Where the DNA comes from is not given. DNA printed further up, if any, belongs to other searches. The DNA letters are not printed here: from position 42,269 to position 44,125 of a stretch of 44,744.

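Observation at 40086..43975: Second, permuted copy of the amidinotransferase-symporter module (cassette B) with an adjacent EamA transporter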

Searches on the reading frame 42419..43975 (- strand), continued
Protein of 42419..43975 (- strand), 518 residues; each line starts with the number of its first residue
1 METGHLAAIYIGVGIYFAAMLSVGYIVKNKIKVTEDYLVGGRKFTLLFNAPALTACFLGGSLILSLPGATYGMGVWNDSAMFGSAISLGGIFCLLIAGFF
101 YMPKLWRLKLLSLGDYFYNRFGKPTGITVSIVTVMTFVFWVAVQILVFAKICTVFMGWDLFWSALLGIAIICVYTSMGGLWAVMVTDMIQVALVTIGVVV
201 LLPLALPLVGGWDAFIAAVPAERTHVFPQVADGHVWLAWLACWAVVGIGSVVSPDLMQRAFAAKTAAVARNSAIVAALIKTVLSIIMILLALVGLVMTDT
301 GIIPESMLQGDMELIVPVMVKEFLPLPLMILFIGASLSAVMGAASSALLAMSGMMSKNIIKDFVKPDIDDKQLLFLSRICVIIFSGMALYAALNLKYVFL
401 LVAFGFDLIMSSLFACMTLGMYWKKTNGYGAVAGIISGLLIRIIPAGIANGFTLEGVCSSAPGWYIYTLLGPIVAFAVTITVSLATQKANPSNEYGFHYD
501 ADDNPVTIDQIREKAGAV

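Call 62: find_encoding_contigs(protein=P0177, flank=7000, max_places=1)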
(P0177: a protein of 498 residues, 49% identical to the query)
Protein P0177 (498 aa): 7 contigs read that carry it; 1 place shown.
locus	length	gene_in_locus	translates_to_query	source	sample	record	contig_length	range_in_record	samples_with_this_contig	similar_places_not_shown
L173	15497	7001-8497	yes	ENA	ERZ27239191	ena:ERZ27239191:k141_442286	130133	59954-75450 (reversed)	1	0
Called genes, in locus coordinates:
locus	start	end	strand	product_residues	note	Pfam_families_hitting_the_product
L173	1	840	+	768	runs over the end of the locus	PF09989:DUF2229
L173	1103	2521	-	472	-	PF00890:FAD_binding_2 (weak), PF01134:GIDA (weak), PF01266:DAO (weak), PF07992:Pyr_redox_2, PF12831:FAD_oxidored, PF13450:NAD_binding_8 (weak), PF00070:Pyr_redox, PF02852:Pyr_redox_dim, +1 more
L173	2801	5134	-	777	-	PF00672:HAMP, PF00512:HisKA, PF02518:HATPase_c, PF00072:Response_reg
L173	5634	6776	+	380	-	-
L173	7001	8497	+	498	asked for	PF00474:SSF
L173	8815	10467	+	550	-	-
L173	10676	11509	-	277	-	PF07719:TPR_2 (faint), PF13174:TPR_6 (faint), PF13428:TPR_14 (faint)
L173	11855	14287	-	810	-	PF00521:DNA_topoisoIV, PF03989:DNA_gyraseA_C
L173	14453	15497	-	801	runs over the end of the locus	PF02518:HATPase_c, PF00204:DNA_gyraseB, PF01751:Toprim, PF00986:DNA_gyraseB_C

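Call 63: find_encoding_contigs(protein=P0161, flank=7000, max_places=1)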
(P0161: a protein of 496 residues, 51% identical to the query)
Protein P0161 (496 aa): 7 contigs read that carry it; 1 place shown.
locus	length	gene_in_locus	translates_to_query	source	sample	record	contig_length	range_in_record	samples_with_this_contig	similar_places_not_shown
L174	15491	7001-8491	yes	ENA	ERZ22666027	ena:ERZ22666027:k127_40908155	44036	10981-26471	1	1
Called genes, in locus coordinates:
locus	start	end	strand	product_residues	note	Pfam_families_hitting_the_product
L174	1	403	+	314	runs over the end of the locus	-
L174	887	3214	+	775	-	PF00672:HAMP (weak), PF06103:DUF948 (faint), PF00512:HisKA, PF02518:HATPase_c, PF00072:Response_reg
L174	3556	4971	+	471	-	PF00890:FAD_binding_2 (weak), PF01134:GIDA, PF01266:DAO (weak), PF07992:Pyr_redox_2, PF12831:FAD_oxidored, PF13450:NAD_binding_8 (weak), PF00070:Pyr_redox, PF02852:Pyr_redox_dim, +1 more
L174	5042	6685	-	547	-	-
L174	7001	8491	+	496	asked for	PF00474:SSF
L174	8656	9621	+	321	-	PF00892:EamA, PF03151:TPT (weak), PF00892:EamA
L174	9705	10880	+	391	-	-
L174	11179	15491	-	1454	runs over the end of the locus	PF00370:FGGY_N (faint), PF01869:BcrAD_BadFG, PF09989:DUF2229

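Call 64: find_encoding_contigs(protein=P0141, flank=7000, max_places=1)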
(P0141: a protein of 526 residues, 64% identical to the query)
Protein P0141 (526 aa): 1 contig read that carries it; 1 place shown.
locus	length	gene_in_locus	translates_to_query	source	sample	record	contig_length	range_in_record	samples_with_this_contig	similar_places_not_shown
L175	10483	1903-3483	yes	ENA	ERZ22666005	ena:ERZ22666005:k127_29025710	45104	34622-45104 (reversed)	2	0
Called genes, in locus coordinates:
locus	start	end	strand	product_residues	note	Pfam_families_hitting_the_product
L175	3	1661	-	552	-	?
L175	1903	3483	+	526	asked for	PF00474:SSF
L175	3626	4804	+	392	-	-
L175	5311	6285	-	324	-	PF02654:CobS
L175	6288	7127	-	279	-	PF01887:SAM_HAT_N, PF20257:SAM_HAT_C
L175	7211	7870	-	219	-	PF06971:Put_DNA-bind_N, PF02629:CoA_binding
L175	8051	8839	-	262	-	PF01728:FtsJ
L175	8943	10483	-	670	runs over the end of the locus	-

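Call 65: find_encoding_contigs(protein=P0209, flank=7000, max_places=1)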
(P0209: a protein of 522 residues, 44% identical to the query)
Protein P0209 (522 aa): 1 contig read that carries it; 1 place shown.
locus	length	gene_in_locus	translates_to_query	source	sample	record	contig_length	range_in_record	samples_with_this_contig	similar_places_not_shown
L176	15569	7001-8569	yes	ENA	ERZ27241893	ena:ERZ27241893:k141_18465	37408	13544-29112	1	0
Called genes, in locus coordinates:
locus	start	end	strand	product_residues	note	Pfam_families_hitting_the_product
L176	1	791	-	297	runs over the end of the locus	PF02195:ParB_N (faint), PF07506:RepB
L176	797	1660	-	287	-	PF02195:ParB_N, PF07506:RepB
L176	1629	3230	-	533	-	PF00239:Resolvase, PF07508:Recombinase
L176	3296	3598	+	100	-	-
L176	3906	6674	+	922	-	PF00989:PAS (faint), PF08447:PAS_3, PF13426:PAS_9 (faint), PF08447:PAS_3, PF08448:PAS_4 (weak), PF00512:HisKA, PF02518:HATPase_c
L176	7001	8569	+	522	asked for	PF00474:SSF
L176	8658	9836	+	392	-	-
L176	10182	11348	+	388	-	PF04346:EutH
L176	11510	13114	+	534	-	PF13428:TPR_14 (faint)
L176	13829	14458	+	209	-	PF01865:PhoU_div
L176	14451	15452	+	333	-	PF01384:PHO4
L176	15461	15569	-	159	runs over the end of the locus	-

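Call 66: find_encoding_contigs(protein=P0202, flank=7000, max_places=1)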
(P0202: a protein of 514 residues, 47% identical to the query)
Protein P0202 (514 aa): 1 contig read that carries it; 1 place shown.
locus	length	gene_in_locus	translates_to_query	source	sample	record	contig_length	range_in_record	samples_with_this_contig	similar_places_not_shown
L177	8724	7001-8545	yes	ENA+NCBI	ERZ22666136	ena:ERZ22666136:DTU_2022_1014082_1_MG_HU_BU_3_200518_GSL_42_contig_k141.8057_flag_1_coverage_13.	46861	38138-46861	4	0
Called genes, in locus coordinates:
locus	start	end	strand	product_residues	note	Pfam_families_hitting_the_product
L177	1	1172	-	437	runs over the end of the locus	PF23310:TPR_27 (weak), PF08238:Sel1 (weak)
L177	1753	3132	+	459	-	PF05697:Trigger_N, PF05698:Trigger_C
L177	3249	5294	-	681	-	-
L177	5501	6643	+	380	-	-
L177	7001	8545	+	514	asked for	PF00474:SSF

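Call 69: search_protein_families(library=pfam, proteins=[L095:3971-4966:+, L095:6508-7773:+, L095:5137-6387:-, L094:42-1463:-, L094:3548-5878:-, L094:6085-6996:-, L096:1-1350:+, L096:1278-2090:+, L174:8605-9621:+], max_evalue=0.001)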
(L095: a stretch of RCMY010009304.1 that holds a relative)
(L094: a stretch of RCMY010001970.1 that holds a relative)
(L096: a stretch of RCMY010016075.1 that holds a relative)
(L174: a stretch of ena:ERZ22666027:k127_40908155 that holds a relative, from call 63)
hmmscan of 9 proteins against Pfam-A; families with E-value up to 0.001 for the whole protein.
L095:3971-4966:+ (331 aa): 2 families
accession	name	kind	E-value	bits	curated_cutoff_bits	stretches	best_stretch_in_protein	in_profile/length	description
PF00892.27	EamA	-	1.3e-29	103.7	28.2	2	12-144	4-134/135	EamA-like transporter family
PF03151.22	TPT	-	7.1e-06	26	30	1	37-144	30-136/291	Triose-phosphate Transporter family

L095:6508-7773:+ (421 aa): 2 families
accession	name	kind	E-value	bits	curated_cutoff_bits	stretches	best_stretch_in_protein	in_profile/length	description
PF13023.12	HD_3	-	5.9e-24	85.3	22.5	1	210-394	1-161/165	HD domain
PF12917.13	YfbR-like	-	6.7e-14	52.4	25.9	1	212-304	8-102/182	5'-deoxynucleotidase YfbR-like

L095:5137-6387:- (416 aa): 0 families

L094:42-1463:- (473 aa): 12 families
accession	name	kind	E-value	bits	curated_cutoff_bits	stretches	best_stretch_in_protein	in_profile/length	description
PF07992.20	Pyr_redox_2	-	9.5e-70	235.7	26.1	1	3-338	2-291/291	Pyridine nucleotide-disulphide oxidoreductase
PF02852.28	Pyr_redox_dim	-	1.6e-34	118.9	25.3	1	357-465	1-109/110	Pyridine nucleotide-disulphide oxidoreductase, dimerisation domain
PF00070.33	Pyr_redox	-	2e-23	83.2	22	1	173-244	1-70/82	Pyridine nucleotide-disulphide oxidoreductase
PF13738.12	Pyr_redox_3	-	6.2e-11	42.5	30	1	5-45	1-42/305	Pyridine nucleotide-disulphide oxidoreductase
PF01134.28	GIDA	-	1e-10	41.7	22.1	1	4-143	2-150/391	Glucose inhibited division protein A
PF01266.30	DAO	-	3.1e-09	37.3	27.9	1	4-45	2-46/353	FAD dependent oxidoreductase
PF12831.13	FAD_oxidored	-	3.1e-08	33.8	27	1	4-39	2-38/416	FAD dependent oxidoreductase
PF13450.12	NAD_binding_8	-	3.2e-08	34.1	21.9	1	6-41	1-37/68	NAD(P)-binding Rossmann-like domain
PF00890.30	FAD_binding_2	-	2.6e-07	30.6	20.4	1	4-35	2-33/414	FAD binding domain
PF03486.20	HI0933_like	-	5.7e-05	23.1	50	1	3-34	2-33/244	HI0933-like protein Rossmann domain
PF01494.25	FAD_binding_3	-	0.00021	21.1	22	0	5-32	5-32/349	FAD binding domain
PF01946.23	Thi4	-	0.00033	20.4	26.2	0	4-38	20-56/235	Thi4 family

L094:3548-5878:- (776 aa): 8 families
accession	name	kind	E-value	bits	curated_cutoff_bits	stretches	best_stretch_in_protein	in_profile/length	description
PF02518.31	HATPase_c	-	1.3e-27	96.9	26.4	1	511-626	1-110/111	Histidine kinase-, DNA gyrase B-, and HSP90-like ATPase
PF00072.30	Response_reg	-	2.1e-26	92.7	30.2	1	652-764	1-109/111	Response regulator receiver domain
PF00512.31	HisKA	-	5.1e-19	68.5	26.9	1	399-464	1-66/66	His Kinase A (phospho-acceptor) domain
PF00672.30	HAMP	-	1.9e-07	31.7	25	1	213-261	1-51/53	HAMP domain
PF13188.13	PAS_8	-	2.7e-05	24.3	21.8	1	275-331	3-56/65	PAS domain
PF23198.2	PDE8A_N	-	0.00019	21.8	29.6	1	670-741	31-101/147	PDE8A-like, N-terminal domain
PF17203.10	sCache_3_2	-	0.00028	21.4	28.4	0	122-192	71-138/140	Single cache domain 3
PF13426.13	PAS_9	-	0.0004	21.1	27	0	285-386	3-103/103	PAS domain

L094:6085-6996:- (303 aa): 2 families
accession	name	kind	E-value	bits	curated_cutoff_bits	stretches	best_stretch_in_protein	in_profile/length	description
PF13103.11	TonB_2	-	3.5e-20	72.4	22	1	217-299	3-85/85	TonB C terminal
PF03544.19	TonB_C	-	3e-08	34.4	24.6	1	231-288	4-61/79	Gram-negative bacterial TonB protein C-terminal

L096:1-1350:+ (449 aa): 2 families
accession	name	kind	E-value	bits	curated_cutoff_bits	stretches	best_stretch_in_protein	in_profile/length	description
PF09899.14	DUF2126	-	7.9e-113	378.7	27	1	61-359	2-291/826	Putative amidoligase enzyme (DUF2126)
PF01121.26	CoaE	-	0.00012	22.2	27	1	361-415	124-179/180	Dephospho-CoA kinase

L096:1278-2090:+ (270 aa): 2 families
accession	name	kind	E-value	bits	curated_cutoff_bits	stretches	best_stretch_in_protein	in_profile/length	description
PF03713.19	DUF305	-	2.3e-44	151.6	27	3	192-260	1-69/151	Domain of unknown function (DUF305)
PF13628.12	DUF4142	-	0.00016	22.4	27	0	109-149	87-127/138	Domain of unknown function (DUF4142)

L174:8605-9621:+ (338 aa): 3 families
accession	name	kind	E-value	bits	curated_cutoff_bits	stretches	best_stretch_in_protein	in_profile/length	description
PF00892.27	EamA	-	1.6e-31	109.8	28.2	2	28-161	3-134/135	EamA-like transporter family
PF03151.22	TPT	-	1.9e-08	34.5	30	1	53-161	29-136/291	Triose-phosphate Transporter family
PF06027.18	SLC35F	-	0.00026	21.1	21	1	54-182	36-169/299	Solute carrier family 35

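Call 114: list_cluster_members(proteins=[P0121, P0242, P0133, P0001])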
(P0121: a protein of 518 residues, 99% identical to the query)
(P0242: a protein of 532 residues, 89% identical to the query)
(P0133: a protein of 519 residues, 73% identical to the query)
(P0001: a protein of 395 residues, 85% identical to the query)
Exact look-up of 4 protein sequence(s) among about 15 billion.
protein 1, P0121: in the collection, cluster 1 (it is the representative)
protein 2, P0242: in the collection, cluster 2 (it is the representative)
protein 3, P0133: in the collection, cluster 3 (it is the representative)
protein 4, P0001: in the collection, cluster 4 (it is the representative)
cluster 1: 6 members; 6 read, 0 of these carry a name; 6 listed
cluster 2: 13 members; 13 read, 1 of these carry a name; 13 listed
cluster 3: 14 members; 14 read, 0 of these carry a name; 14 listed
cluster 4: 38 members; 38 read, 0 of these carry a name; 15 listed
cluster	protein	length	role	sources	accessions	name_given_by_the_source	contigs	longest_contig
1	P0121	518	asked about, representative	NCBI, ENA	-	-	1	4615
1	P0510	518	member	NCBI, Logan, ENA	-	-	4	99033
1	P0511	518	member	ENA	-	-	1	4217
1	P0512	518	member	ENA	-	-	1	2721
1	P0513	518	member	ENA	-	-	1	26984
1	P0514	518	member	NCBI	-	-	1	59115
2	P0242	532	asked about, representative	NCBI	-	-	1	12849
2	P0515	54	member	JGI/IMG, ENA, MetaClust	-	\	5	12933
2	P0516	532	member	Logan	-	-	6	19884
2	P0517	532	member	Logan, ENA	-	-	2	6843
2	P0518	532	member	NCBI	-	-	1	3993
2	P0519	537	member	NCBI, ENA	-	-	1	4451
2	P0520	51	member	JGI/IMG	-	-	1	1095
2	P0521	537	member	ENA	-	-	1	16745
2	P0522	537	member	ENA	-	-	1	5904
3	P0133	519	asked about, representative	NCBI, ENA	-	-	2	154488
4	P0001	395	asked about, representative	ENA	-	-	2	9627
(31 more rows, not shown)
